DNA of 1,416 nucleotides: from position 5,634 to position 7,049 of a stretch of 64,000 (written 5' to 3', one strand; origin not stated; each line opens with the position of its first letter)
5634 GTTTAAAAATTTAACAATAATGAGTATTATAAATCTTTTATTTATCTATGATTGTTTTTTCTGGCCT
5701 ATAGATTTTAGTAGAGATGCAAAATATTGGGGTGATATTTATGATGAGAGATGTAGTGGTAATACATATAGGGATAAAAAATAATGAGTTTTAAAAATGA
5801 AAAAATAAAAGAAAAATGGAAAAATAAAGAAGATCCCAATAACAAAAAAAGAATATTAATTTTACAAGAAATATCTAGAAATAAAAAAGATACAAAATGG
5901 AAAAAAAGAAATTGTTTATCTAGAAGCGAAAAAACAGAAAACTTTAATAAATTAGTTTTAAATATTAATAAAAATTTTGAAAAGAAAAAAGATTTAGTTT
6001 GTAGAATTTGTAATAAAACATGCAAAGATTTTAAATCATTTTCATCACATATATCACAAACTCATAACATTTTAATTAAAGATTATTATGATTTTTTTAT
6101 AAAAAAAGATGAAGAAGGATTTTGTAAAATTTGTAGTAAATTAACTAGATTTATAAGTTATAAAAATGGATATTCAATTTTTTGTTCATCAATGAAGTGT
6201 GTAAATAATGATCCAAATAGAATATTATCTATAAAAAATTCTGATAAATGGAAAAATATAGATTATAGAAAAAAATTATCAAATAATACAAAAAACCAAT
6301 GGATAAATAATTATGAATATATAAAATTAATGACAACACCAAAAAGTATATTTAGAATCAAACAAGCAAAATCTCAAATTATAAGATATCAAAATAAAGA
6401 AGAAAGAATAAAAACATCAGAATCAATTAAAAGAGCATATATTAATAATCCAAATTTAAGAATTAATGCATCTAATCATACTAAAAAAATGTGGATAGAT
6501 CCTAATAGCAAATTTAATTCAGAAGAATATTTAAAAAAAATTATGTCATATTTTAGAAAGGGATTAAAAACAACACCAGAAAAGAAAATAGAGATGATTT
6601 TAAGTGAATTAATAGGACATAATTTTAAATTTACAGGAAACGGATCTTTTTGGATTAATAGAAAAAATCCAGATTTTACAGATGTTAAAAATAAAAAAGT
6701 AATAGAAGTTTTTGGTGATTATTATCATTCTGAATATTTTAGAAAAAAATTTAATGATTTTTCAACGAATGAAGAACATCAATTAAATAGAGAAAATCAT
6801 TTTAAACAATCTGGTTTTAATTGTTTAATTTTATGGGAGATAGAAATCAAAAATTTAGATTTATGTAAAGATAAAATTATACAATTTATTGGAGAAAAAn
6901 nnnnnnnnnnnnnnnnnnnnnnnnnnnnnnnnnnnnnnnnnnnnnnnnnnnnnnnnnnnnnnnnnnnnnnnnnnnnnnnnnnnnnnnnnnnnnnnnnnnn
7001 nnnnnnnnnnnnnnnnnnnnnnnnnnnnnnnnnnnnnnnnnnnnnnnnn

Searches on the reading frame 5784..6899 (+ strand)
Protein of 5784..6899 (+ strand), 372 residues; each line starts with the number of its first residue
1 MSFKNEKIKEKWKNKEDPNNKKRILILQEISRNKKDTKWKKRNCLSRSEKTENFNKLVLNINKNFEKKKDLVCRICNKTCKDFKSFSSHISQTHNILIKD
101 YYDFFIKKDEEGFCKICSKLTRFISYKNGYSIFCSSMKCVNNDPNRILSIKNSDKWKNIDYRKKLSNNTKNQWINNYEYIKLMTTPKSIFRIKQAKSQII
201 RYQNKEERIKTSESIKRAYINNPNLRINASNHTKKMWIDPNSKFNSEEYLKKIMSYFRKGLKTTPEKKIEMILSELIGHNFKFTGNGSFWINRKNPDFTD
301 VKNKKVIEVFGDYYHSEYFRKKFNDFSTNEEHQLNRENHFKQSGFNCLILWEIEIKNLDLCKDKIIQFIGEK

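Call 3: search_protein_families(library=pfam, proteins=[window:5784-6899:+], max_evalue=1)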
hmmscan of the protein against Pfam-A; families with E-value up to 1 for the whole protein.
window:5784-6899:+ (372 aa): 6 families
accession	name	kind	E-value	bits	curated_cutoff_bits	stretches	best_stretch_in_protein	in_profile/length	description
PF23320.1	Zn_SUZ12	-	0.00015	21.9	28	1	62-97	15-50/70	Polycomb protein SUZ12-like, Zn domain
PF05605.18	zf-Di19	-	0.095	13.4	27.5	0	66-94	27-53/54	Drought induced 19 protein (Di19), zinc-binding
PF14510.11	ABC_trans_N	-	0.1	13.4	25.4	1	228-270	22-65/89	ABC-transporter N-terminal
PF12860.13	PAS_7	-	0.2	12.3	27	1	171-213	16-57/115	PAS fold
PF05443.17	ROS_MUCR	-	0.32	11.5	25.4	1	53-103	48-94/123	ROS/MUCR transcriptional regulator protein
PF09197.16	Rap1-DNA-bind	-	0.91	10.6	22.4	0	156-189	70-103/108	Rap1, DNA-binding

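Call 8: search_protein_families(library=phrogs, proteins=[window:5784-6899:+], max_evalue=0.001)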
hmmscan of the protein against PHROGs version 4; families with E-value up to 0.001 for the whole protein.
window:5784-6899:+ (372 aa): 0 families

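Call 49: search_protein_families(library=ncbifam, proteins=[window:5784-6899:+], max_evalue=0.01)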
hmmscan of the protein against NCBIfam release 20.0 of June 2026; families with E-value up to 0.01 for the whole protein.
window:5784-6899:+ (372 aa): 0 families

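Call 58: search_solved_structures(query=window:5784-6899:+, max_evalue=1)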
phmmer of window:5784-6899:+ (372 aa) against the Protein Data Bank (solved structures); distinct sequences matched with E-value up to 1: 1.
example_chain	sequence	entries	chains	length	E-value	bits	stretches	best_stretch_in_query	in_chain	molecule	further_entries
2xom_A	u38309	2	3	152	0.18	14.1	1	219-302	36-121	ARABINOGALACTAN ENDO-1,4-BETA-GALACTOSIDASE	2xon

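Call 59: find_homologous_proteins(query=window:5784-6899:+, max_evalue=0.00001)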
Query window:5784-6899:+ (372 aa): 7 proteins with E <= 0.00001 among 2612 candidates.
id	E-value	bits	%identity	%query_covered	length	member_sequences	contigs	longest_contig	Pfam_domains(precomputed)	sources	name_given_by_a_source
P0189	2.5e-243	825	100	100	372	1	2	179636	-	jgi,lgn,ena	jgi:hypothetical protein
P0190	2.8e-109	384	54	98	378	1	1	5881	-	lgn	-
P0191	3.5e-105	370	62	81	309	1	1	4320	-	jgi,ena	-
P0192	1.2e-104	368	59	80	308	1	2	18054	-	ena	-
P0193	1.0e-14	73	35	43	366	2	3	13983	-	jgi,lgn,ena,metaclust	metaclust:\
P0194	3.3e-14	71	30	61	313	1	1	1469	PF07460.17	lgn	-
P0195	2.4e-7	48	38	27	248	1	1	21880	-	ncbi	-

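Call 68: find_encoding_contigs(protein=P0189, flank=10000, max_places=4)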
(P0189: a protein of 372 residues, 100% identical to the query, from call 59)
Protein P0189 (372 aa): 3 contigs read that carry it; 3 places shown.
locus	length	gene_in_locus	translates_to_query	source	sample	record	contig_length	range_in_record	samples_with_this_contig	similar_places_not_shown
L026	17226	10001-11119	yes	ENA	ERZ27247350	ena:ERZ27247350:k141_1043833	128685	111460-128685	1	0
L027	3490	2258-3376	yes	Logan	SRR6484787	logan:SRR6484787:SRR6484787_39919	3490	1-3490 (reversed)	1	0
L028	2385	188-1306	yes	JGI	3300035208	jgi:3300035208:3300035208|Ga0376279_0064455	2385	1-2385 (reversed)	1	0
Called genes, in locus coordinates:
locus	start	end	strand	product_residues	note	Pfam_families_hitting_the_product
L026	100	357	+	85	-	-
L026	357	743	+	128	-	-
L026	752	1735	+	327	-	PF03215:Rad17 (faint), PF13177:DNA_pol3_delta2 (faint), PF00004:AAA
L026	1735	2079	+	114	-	PF00684:DnaJ_CXXCXGXG (faint), PF15777:Anti-TRAP (faint), PF17302:DUF5351 (faint)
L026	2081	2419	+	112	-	PF00684:DnaJ_CXXCXGXG (faint)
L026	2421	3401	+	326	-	-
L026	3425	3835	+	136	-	-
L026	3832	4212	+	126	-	-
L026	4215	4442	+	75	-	-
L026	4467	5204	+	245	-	-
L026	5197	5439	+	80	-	-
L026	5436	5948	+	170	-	PF13238:AAA_18 (faint), PF21448:DNMK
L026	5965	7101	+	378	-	PF02739:5_3_exonuc_N (weak), PF01367:5_3_exonuc (weak)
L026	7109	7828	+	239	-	PF26809:Phage_T4_gp13 (faint)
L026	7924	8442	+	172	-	-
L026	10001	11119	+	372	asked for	-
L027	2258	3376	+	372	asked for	-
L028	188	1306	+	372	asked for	-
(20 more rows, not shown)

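Call 84: search_protein_families(library=padloc, proteins=[window:5784-6899:+], max_evalue=0.01)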
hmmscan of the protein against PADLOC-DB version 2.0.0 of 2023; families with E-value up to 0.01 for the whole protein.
window:5784-6899:+ (372 aa): 0 families
